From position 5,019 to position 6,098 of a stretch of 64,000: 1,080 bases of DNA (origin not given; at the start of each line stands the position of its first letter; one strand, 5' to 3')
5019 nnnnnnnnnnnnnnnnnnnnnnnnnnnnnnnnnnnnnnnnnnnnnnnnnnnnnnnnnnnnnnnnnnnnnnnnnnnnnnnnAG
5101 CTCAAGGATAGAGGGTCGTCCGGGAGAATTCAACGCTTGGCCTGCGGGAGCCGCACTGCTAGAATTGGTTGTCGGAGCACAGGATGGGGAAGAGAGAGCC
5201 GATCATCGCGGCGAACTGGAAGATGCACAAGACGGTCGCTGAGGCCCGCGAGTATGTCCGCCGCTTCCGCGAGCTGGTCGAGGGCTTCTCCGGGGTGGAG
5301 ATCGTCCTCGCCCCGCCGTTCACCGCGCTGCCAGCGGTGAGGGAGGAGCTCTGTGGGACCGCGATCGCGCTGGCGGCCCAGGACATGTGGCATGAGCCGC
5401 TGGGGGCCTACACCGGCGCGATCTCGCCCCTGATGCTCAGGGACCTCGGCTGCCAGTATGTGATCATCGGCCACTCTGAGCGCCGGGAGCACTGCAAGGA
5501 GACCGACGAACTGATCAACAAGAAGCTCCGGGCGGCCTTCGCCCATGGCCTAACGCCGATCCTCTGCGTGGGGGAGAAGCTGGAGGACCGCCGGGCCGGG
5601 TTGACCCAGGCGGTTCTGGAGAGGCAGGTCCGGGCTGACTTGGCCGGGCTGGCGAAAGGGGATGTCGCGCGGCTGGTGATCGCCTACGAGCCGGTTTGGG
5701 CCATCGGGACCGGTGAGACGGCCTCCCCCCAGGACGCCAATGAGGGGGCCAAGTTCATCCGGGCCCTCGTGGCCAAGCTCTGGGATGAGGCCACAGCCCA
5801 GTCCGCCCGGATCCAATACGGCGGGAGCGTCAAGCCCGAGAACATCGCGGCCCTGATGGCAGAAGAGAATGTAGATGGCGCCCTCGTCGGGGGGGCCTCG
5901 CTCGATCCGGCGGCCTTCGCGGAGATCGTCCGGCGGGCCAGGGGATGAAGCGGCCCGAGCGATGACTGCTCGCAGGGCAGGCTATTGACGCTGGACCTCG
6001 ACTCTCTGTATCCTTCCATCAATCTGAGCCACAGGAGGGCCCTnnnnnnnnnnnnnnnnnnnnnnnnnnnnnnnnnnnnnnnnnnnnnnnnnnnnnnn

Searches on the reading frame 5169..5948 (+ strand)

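Call 66: search_protein_families(library=pfam, proteins=[window:5169-5948:+], max_evalue=0.00001)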
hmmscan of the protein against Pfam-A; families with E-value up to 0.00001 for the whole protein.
window:5169-5948:+ (259 aa): 1 family
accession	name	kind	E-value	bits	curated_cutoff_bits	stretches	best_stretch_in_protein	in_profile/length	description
PF00121.24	TIM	-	1.4e-94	316.6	20.1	1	11-256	1-244/245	Triosephosphate isomerase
